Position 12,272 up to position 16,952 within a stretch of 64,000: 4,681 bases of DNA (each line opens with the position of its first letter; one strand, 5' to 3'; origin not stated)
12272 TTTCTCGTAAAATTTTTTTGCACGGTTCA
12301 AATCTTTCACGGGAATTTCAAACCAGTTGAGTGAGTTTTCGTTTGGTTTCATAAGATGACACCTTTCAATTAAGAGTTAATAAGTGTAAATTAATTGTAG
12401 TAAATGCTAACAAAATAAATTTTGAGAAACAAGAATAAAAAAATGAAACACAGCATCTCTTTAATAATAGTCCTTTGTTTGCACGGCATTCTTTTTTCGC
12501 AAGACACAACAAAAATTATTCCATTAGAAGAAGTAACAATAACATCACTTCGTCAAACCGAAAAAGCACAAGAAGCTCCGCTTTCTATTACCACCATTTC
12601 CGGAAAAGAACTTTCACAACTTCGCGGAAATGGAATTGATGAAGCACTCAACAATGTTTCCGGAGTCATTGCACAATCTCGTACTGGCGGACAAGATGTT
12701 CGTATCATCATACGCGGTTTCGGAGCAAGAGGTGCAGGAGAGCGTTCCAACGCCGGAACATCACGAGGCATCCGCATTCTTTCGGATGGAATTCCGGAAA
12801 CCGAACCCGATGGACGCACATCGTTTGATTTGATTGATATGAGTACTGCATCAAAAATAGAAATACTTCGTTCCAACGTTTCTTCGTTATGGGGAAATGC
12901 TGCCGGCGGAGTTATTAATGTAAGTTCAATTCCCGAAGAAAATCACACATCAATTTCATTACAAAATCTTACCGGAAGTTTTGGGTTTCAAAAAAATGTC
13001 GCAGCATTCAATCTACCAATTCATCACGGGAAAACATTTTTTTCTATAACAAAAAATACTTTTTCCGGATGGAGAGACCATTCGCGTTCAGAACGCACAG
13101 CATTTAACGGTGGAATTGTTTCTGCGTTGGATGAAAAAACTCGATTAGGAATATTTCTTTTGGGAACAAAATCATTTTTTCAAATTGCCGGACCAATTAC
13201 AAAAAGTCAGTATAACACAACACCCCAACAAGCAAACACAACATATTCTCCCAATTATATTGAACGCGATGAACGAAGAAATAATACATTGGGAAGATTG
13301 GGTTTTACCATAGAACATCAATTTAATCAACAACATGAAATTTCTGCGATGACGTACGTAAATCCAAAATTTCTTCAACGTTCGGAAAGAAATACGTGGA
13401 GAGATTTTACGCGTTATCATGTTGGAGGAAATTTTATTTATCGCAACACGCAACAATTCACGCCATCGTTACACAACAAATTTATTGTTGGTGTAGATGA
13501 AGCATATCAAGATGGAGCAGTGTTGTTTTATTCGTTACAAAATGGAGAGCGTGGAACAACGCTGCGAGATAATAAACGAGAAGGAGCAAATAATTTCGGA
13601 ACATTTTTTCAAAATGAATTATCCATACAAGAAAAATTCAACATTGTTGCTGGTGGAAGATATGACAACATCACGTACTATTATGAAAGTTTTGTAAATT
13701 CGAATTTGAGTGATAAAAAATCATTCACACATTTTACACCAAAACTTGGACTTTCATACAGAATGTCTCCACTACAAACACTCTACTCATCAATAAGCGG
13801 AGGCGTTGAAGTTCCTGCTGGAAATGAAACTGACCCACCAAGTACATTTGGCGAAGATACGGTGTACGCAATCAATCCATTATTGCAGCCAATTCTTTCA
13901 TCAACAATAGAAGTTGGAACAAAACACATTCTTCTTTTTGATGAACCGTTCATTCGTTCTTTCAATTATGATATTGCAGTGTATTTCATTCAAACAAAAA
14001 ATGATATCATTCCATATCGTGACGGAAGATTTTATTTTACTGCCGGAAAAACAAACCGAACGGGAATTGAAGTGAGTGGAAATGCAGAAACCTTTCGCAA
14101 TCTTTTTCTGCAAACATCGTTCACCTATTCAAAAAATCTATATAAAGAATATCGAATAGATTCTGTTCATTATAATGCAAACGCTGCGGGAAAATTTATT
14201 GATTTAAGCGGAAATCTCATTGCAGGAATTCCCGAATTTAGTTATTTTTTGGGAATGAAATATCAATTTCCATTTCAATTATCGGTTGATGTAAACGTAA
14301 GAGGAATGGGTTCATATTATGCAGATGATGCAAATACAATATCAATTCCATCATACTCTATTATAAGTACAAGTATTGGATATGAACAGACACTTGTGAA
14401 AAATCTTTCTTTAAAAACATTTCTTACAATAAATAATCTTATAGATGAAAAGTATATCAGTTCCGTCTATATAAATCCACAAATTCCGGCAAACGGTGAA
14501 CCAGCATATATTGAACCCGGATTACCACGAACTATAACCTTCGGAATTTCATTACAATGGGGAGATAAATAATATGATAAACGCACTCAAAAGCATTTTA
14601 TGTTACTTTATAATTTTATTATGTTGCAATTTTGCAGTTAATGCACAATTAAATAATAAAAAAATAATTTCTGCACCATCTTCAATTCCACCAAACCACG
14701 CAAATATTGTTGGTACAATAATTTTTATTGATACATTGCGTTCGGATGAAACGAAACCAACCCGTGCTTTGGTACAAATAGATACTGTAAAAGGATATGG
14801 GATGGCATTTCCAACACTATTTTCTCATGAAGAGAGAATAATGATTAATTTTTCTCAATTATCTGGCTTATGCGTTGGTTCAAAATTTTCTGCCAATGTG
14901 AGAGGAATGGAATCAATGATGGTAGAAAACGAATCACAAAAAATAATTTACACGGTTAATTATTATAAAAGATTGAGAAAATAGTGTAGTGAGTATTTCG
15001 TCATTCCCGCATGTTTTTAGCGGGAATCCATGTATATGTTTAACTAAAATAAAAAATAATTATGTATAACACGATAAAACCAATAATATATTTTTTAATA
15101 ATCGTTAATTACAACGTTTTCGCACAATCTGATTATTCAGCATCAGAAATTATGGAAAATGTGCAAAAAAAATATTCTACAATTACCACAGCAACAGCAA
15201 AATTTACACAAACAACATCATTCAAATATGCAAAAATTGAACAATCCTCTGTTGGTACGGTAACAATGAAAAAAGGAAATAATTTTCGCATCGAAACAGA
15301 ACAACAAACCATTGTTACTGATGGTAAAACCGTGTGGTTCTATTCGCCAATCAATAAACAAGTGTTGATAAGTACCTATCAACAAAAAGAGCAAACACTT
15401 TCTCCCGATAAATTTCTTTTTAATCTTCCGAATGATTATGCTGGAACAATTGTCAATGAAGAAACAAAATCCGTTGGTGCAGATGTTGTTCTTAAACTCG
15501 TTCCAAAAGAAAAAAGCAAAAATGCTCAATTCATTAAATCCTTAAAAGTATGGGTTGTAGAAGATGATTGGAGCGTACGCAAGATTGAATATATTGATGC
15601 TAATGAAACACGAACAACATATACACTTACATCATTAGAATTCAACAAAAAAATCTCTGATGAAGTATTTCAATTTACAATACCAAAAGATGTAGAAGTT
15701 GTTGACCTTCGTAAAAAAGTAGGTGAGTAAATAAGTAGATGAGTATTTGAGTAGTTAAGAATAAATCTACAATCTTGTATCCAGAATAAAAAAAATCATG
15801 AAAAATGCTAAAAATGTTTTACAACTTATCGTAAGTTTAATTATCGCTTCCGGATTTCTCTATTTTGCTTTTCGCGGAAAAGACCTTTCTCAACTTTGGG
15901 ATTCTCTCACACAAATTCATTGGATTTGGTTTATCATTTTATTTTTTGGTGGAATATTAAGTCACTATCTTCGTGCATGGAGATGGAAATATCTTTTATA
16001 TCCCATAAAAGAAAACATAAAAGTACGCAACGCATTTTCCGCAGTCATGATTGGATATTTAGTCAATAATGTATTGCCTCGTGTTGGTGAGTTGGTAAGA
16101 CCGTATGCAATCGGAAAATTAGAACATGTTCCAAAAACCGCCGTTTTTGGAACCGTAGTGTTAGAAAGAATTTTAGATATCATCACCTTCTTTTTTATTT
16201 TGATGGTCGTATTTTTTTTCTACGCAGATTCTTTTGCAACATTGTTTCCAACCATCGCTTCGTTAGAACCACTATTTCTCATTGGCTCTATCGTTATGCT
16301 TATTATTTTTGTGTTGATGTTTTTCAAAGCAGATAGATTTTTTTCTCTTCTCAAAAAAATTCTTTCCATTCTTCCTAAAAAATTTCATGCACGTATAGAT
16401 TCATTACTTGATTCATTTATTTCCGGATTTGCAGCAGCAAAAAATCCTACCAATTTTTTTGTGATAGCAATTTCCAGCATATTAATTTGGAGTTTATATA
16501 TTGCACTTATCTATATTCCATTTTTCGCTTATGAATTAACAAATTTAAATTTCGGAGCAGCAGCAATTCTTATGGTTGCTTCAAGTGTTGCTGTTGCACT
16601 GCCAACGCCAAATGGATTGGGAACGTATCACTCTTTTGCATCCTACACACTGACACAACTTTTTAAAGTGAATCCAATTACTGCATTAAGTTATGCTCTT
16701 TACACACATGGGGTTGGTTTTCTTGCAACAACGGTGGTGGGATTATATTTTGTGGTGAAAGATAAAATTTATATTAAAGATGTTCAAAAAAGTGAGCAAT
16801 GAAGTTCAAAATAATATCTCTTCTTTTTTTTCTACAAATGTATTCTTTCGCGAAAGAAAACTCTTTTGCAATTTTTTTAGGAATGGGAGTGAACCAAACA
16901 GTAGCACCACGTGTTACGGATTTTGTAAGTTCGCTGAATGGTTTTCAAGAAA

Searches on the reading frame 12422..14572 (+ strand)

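Call 63: search_protein_families(library=pfam, proteins=[window:12422-14572:+], max_evalue=0.00001)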
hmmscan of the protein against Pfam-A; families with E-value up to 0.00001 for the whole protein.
window:12422-14572:+ (716 aa): 2 families
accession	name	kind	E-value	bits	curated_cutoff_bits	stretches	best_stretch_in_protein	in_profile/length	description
PF00593.30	TonB_dep_Rec_b-barrel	-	5.6e-41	142.2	27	1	262-673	28-436/436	TonB dependent receptor-like, beta-barrel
PF07715.20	Plug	-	2.1e-16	60.8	23.9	1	49-164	2-107/107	TonB-dependent Receptor Plug Domain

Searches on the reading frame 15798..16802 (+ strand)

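Call 63: search_protein_families(library=pfam, proteins=[window:15798-16802:+], max_evalue=0.00001)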
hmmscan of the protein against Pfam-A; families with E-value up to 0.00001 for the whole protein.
window:15798-16802:+ (334 aa): 1 family
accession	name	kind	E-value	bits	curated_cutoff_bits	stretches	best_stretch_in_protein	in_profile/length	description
PF03706.18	LPG_synthase_TM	-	4e-50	171.4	33.4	1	11-315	2-302/302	Lysylphosphatidylglycerol synthase TM region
